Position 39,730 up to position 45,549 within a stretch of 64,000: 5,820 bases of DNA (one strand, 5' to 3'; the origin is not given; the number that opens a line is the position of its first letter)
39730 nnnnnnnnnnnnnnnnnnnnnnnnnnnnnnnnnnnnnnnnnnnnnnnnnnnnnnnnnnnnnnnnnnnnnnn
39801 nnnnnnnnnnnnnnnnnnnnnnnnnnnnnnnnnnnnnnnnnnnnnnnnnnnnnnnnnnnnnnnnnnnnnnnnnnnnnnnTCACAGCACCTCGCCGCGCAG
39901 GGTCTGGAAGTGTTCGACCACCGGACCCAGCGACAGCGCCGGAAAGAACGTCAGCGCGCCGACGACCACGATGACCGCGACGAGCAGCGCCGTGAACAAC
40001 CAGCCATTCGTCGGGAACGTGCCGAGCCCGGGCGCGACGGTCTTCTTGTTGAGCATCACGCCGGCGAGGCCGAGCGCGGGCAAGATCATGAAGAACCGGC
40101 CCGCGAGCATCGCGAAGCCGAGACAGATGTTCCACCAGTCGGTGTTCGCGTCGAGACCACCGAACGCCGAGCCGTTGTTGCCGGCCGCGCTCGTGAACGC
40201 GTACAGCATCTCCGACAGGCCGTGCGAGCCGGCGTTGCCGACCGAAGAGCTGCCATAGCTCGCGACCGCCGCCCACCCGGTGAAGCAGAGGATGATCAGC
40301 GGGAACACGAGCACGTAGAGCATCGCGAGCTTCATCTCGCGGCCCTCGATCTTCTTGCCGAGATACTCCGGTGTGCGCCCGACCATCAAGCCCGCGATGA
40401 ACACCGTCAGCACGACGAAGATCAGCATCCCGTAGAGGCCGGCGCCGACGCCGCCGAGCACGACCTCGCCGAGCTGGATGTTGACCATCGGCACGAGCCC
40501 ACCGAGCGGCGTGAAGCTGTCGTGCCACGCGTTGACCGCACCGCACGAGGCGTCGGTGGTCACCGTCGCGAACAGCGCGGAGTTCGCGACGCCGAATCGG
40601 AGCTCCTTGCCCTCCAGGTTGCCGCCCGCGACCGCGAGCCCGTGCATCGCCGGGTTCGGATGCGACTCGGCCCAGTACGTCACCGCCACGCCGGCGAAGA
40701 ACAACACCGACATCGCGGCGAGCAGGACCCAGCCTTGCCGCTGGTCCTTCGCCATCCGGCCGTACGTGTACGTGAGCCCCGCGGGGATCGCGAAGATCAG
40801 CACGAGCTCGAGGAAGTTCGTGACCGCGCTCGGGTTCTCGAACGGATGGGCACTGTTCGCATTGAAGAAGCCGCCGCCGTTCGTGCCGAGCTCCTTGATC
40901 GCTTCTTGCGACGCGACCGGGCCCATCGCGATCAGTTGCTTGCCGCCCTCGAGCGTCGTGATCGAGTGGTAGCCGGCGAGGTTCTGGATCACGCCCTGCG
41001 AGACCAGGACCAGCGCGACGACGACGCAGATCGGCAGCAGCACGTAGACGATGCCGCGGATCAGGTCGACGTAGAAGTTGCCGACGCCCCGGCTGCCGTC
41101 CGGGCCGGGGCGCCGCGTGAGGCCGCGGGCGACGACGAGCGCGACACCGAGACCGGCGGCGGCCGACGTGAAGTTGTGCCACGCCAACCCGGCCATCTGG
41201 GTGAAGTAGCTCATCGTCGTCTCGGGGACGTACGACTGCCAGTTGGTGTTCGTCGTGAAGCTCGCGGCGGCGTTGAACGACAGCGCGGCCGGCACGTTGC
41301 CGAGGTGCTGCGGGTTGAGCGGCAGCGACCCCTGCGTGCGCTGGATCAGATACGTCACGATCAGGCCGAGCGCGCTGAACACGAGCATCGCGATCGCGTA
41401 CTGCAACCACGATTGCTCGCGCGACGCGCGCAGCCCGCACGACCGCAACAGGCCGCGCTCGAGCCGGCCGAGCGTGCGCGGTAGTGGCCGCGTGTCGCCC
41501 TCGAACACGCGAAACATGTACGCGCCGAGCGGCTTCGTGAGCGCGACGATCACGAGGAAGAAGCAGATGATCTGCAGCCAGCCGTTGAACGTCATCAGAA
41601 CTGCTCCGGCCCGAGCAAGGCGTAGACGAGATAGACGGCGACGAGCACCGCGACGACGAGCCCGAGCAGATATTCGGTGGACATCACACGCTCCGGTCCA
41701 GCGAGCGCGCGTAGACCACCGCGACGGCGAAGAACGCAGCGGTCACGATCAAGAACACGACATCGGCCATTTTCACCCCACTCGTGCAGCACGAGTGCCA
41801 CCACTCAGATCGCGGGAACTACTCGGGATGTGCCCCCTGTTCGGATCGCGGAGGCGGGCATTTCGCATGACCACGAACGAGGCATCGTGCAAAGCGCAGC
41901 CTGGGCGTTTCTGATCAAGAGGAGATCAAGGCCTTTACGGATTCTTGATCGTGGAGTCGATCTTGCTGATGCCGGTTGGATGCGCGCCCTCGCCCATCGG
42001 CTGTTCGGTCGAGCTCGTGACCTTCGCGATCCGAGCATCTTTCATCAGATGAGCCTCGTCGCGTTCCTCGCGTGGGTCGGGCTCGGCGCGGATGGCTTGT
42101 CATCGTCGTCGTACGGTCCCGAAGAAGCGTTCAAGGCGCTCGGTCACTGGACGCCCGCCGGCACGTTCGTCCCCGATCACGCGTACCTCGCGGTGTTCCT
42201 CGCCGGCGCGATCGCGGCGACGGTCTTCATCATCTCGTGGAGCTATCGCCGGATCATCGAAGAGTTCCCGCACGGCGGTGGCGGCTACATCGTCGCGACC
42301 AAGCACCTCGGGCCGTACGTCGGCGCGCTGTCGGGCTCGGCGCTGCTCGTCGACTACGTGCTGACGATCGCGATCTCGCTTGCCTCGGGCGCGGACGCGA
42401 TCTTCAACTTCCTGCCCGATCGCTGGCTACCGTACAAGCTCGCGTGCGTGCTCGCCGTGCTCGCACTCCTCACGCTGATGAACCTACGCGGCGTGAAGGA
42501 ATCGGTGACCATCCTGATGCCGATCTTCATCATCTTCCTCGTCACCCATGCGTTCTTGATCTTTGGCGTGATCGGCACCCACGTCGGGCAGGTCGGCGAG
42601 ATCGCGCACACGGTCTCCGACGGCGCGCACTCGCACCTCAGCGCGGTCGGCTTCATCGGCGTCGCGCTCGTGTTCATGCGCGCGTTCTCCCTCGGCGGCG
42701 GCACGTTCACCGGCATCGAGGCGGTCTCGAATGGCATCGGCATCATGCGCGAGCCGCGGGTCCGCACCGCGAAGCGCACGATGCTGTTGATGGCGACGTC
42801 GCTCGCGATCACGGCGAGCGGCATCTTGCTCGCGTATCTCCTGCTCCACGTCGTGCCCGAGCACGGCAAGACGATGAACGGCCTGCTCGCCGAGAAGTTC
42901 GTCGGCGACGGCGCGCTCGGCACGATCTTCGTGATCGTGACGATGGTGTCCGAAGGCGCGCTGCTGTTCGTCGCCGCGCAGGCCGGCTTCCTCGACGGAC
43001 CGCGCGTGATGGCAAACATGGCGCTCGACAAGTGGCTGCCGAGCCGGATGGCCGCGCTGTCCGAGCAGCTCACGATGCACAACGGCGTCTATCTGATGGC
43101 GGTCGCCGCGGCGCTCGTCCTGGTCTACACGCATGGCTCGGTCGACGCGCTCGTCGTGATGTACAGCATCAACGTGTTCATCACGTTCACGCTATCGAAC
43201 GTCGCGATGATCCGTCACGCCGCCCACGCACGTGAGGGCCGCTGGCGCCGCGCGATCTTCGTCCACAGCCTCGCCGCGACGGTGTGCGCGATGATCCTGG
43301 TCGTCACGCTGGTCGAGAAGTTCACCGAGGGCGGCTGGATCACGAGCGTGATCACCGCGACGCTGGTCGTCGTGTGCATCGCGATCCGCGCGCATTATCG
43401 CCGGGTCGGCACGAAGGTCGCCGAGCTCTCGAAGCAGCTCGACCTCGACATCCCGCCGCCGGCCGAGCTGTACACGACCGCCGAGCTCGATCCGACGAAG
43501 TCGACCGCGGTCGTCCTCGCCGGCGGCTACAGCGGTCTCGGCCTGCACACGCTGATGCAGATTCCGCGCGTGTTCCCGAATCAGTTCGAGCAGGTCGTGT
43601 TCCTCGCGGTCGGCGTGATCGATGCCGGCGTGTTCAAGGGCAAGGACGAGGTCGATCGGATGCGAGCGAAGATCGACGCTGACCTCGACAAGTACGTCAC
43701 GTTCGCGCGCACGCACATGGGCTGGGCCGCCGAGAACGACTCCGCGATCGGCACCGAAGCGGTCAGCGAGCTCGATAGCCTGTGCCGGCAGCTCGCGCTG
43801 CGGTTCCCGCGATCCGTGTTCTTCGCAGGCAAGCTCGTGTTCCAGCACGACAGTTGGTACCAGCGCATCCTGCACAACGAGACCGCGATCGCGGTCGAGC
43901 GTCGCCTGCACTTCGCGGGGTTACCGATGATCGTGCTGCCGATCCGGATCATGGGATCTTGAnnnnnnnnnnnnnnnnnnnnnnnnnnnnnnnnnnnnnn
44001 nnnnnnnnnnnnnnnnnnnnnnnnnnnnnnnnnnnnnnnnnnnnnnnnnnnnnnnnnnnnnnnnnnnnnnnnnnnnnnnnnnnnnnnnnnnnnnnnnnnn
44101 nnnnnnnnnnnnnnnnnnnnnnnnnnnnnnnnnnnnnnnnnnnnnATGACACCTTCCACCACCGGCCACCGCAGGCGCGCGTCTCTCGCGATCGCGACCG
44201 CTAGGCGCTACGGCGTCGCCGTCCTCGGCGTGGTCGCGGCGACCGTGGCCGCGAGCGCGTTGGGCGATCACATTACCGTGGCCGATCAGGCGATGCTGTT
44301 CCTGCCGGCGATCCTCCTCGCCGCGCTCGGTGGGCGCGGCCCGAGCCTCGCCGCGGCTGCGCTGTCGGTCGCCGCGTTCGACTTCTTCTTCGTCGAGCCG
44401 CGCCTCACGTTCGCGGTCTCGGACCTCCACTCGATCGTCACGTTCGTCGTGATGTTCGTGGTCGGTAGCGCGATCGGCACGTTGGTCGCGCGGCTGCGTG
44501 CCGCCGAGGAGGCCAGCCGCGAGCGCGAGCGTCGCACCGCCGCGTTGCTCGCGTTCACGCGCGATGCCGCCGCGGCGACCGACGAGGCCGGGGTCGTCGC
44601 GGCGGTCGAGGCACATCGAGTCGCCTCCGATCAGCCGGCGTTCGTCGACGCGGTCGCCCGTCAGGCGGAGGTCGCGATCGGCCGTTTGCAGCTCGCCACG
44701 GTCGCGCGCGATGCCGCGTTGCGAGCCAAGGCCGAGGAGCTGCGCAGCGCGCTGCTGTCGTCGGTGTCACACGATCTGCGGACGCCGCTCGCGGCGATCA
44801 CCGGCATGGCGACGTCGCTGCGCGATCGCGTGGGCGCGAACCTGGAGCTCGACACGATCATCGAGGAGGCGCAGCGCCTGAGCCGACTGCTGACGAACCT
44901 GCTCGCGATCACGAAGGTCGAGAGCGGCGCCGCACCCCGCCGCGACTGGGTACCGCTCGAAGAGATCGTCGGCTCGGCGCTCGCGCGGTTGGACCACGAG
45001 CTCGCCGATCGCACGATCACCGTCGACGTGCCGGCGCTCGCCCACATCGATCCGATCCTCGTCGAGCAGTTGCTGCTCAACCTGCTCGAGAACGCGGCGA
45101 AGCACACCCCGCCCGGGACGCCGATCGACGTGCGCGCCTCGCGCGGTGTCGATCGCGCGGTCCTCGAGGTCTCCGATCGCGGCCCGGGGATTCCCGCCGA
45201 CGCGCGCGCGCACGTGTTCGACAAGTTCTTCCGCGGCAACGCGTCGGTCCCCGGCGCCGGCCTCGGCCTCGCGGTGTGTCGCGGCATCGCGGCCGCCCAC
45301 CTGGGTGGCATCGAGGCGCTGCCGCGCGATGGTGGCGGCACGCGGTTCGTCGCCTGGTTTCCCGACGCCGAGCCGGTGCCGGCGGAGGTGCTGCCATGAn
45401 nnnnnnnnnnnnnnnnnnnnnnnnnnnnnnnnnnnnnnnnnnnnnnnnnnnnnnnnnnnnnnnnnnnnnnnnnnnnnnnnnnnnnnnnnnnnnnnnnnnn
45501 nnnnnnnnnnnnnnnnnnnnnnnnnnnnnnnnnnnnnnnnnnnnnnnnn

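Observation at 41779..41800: Near-consensus sigma54 promoter in front of the kdp operon, embedded in a perfect palindrome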

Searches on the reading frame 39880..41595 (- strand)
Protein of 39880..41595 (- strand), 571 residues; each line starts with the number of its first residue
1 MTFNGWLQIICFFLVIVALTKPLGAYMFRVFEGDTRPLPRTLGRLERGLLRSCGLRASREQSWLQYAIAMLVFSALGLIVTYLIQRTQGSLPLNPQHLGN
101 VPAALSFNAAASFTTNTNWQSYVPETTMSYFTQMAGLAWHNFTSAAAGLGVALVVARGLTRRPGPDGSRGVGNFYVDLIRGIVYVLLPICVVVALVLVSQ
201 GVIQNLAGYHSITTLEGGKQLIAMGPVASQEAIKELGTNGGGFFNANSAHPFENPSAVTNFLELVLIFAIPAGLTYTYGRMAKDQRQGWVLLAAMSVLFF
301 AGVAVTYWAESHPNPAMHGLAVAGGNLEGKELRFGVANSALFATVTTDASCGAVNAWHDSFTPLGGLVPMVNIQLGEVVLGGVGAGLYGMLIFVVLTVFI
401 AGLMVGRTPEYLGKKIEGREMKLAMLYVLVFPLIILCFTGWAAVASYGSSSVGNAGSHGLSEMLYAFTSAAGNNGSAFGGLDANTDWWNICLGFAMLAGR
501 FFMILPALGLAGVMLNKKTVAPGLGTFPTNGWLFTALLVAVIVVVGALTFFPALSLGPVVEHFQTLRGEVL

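Call 11: find_related_loci(query=window:39880-41595:-, collection=genome_contigs, flank=10000)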
Query window:39880-41595:- (571 aa) in genome_contigs; peptide patterns used: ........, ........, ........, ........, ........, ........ (x = any residue, [..] = any of these).
600 stretches matched a pattern (row limit reached: there are more); 598 encode a relative of the query (tblastn E <= 1e-3); the best 80 are kept; 80 distinct loci.
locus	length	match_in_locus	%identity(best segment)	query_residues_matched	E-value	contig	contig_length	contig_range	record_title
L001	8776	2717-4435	82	1-571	0e+0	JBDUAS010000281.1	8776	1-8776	MAG: Deltaproteobacteria bacterium isolate cluster4_bin.197 NODE_23751_length_8776_cov_15.107900, whole genome shotgun s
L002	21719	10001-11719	82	1-571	0e+0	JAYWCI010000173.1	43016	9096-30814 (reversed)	MAG: Kofleriaceae bacterium isolate GL94_UP_concoct_149 GL94_UP_concoct_149_172, whole genome shotgun sequence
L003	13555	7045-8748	82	1-570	0e+0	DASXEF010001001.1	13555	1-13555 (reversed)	MAG TPA_asm: Kofleriaceae bacterium isolate SMAG_U5105 k141_177895, whole genome shotgun sequence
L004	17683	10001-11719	79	1-571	0e+0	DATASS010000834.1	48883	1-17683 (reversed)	MAG TPA_asm: Kofleriaceae bacterium isolate SMAG_U5526 k141_3773374, whole genome shotgun sequence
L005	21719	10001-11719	80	1-571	0e+0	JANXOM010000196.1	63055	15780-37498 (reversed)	MAG: Deltaproteobacteria bacterium isolate GL140_1_concoct_217_sub GL140_1_k141_689338, whole genome shotgun sequence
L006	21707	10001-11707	78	1-571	0e+0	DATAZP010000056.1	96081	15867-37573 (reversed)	MAG TPA_asm: Kofleriaceae bacterium isolate SMAG_U5708 k141_427665, whole genome shotgun sequence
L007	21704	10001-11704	72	1-566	0e+0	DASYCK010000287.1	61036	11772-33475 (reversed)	MAG TPA_asm: Polyangia bacterium isolate SMAG_U4931 k141_281030, whole genome shotgun sequence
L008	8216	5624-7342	70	1-571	0e+0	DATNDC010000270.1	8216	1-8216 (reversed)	MAG TPA_asm: Polyangia bacterium isolate SMAG_U11232 k141_555006, whole genome shotgun sequence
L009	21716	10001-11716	68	1-570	0e+0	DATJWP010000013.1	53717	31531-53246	MAG TPA_asm: Polyangia bacterium isolate SMAG_U15102 k141_2686039, whole genome shotgun sequence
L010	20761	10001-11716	69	1-570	0e+0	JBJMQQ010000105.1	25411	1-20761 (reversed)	MAG: Polyangia bacterium isolate H2_16_all_fractions_metab_conc_60_70_13 k255_3617968, whole genome shotgun sequence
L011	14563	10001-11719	70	1-571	0e+0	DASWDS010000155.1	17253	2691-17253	MAG TPA_asm: Anaeromyxobacteraceae bacterium isolate SMAG_U2742 k141_30333, whole genome shotgun sequence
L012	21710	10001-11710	69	1-570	0e+0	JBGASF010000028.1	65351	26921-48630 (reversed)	MAG: Polyangia bacterium isolate MAG_MBR_AS.47 MBRAS-47_NODE_28_length_65351_cov_5.507522, whole genome shotgun sequence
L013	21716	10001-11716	69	1-570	0e+0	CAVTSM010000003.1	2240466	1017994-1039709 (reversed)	MAG: uncultured proteobacterium isolate MFD09368.bin.2.175 genome assembly, contig: contig_1268, whole genome shotgun se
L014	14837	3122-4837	69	1-570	0e+0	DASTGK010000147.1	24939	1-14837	MAG TPA_asm: Anaeromyxobacteraceae bacterium isolate SMAG_U28 k141_133244, whole genome shotgun sequence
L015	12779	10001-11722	67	1-571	0e+0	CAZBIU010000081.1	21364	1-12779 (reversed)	MAG TPA_asm: uncultured Myxococcales bacterium isolate binchicken_co50_418 genome assembly, contig: NODE_2708_length_213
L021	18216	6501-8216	70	1-570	0e+0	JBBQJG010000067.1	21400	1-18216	MAG: Polyangia bacterium isolate Co_metawrap_742 Cmw_742_k141_7183459_length_21400_cov_8.0000, whole genome shotgun sequ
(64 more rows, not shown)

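Call 55: find_related_loci(query=window:39880-41595:-, collection=metagenome_contigs, flank=2500)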
Query window:39880-41595:- (571 aa) in metagenome_contigs; peptide patterns used: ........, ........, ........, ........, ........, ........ (x = any residue, [..] = any of these).
600 stretches matched a pattern (row limit reached: there are more); 586 encode a relative of the query (tblastn E <= 1e-3); the best 80 are kept; 80 distinct loci.
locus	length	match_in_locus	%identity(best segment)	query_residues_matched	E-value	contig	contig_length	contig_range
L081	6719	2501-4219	83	1-571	0e+0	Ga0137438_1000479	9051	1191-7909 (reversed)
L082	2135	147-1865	82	1-571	0e+0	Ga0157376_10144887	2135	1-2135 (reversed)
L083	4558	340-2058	84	1-571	0e+0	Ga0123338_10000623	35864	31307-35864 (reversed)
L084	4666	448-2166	79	1-571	0e+0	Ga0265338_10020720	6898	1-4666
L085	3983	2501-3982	82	1-492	0e+0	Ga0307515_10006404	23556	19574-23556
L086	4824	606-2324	70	1-571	0e+0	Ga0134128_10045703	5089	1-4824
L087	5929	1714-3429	70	1-566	0e+0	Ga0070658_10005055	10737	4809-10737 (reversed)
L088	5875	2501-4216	69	1-570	0e+0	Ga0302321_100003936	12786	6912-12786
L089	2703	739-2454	68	1-570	0e+0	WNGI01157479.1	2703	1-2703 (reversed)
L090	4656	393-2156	66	1-571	0e+0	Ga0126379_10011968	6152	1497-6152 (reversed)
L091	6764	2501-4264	66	1-571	0e+0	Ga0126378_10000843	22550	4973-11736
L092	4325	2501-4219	68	1-571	0e+0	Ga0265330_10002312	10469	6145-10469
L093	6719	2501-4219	68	1-571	0e+0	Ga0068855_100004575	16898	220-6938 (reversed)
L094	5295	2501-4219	67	1-571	0e+0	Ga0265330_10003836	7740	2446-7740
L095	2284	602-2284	68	1-559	0e+0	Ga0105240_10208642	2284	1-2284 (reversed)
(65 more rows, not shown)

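Call 66: search_protein_families(library=pfam, proteins=[L005:8364-9821:+, L007:2371-4428:-, L021:5260-6138:-], max_evalue=0.01)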
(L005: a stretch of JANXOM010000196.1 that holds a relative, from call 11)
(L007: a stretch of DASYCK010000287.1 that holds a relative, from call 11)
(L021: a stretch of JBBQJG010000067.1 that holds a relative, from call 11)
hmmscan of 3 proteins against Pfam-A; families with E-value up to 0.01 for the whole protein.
L005:8364-9821:+ (485 aa): 1 family
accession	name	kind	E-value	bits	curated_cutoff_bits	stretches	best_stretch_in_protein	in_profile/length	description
PF07642.17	BBP2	-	4.2e-36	125.3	26.2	1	100-447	9-323/339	Putative beta-barrel porin-2, OmpL-like. bbp2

L007:2371-4428:- (685 aa): 2 families
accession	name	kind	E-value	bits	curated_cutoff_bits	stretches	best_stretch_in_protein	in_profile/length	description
PF13520.12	AA_permease_2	-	1.2e-19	71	27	1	90-466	30-404/427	Amino acid permease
PF00324.27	AA_permease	-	1e-07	31.5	24.6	1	98-468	37-418/470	Amino acid permease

L021:5260-6138:- (292 aa): 1 family
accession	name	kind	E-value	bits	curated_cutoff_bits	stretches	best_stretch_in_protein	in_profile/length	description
PF12729.13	4HB_MCP_1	-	7e-05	22.9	27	0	96-153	105-162/181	Four helix bundle sensory module for signal transduction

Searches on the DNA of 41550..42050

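Call 63: search_rna_families(source=window, start=41550, end=42050, threshold=evalue, max_evalue=1)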
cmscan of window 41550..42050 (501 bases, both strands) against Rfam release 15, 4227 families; matches with E-value up to 1: 0.
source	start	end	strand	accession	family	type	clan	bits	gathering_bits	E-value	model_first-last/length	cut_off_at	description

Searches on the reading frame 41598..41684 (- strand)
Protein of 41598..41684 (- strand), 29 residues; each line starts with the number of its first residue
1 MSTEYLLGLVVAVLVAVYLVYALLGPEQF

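Call 41: search_protein_families(library=ncbifam, proteins=[window:41598-41684:-], max_evalue=1)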
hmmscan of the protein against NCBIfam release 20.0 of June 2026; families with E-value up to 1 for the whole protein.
seq(29 aa): 2 families
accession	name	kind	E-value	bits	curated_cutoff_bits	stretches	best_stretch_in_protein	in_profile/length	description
TIGR02115.1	potass_kdpF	equivalog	6e-07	29.3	26.85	1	7-29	2-24/24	K(+)-transporting ATPase subunit F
NF011342.0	PRK14759.1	equivalog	0.00037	20.6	53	1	1-29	1-29/29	K(+)-transporting ATPase subunit F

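Call 42: search_protein_families(library=pfam, proteins=[window:41598-41684:-], max_evalue=1)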
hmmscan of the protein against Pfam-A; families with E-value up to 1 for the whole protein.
seq(29 aa): 1 family
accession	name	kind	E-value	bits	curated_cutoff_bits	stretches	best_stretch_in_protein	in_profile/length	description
PF09604.15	Potass_KdpF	-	6.6e-07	29.5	21.2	1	7-29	2-24/24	F subunit of K+-transporting ATPase (Potass_KdpF)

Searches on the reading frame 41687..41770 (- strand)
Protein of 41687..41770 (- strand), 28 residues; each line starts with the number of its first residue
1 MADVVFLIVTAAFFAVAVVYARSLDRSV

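Call 41: search_protein_families(library=ncbifam, proteins=[window:41687-41770:-], max_evalue=1)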
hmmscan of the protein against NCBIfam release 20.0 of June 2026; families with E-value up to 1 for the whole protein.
seq(28 aa): 2 families
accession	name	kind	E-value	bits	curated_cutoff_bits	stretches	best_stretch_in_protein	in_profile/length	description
NF041475.1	membrane_YoaI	equivalog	0.017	15.2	45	1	7-19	10-22/34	small membrane protein YoaI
NF033853.2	KPN_two_small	subfamily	0.29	10.8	33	1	3-18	2-17/37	small membrane protein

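Call 42: search_protein_families(library=pfam, proteins=[window:41687-41770:-], max_evalue=1)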
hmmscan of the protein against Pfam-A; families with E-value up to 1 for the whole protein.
seq(28 aa): 0 families

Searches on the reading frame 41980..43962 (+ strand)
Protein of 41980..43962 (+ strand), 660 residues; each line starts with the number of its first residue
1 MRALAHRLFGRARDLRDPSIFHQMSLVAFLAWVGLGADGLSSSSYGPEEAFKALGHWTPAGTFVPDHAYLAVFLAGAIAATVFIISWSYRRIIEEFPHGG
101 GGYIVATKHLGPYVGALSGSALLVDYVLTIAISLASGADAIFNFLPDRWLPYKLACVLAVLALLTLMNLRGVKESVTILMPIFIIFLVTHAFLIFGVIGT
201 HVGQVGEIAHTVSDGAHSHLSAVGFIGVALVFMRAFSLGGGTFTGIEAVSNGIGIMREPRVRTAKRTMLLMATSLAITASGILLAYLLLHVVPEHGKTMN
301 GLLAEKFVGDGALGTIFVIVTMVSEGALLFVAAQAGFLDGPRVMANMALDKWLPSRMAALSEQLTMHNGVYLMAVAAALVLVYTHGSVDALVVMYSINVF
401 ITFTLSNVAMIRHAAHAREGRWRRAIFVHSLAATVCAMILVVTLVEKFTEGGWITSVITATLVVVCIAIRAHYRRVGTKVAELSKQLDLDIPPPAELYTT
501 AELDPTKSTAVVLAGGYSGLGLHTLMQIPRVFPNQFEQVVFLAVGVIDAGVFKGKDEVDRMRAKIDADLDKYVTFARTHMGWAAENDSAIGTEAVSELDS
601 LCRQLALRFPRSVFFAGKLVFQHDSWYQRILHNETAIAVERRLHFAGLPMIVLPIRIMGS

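Call 9: search_protein_families(library=pfam, proteins=[window:41980-43962:+])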
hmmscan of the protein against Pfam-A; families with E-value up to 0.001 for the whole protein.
window:41980-43962:+ (660 aa): 2 families
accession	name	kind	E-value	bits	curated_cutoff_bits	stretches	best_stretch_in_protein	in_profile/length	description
PF13520.12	AA_permease_2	-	5.9e-24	85.2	27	1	70-456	30-420/427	Amino acid permease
PF00324.27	AA_permease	-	8.2e-12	45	24.6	1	80-462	40-444/470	Amino acid permease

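Call 41: search_protein_families(library=ncbifam, proteins=[window:41980-43962:+], max_evalue=1)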
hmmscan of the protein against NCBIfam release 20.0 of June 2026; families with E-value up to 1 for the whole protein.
window:41980-43962:+ (660 aa): 0 families

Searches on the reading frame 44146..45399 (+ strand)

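Call 9: search_protein_families(library=pfam, proteins=[window:44146-45399:+])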
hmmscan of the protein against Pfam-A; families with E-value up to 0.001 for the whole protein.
window:44146-45399:+ (417 aa): 4 families
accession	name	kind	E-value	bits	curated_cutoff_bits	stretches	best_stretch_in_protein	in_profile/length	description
PF13493.11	DUF4118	-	6.1e-27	94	28.4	1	22-127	1-107/107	Domain of unknown function (DUF4118)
PF02518.31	HATPase_c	-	1.2e-24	87.3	26.4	1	302-408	2-110/111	Histidine kinase-, DNA gyrase B-, and HSP90-like ATPase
PF00512.31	HisKA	-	3.9e-14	52.9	26.9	1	200-261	2-66/66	His Kinase A (phospho-acceptor) domain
PF13581.12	HATPase_c_2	-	0.00011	22.7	27.4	1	291-382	22-109/127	Histidine kinase-like ATPase domain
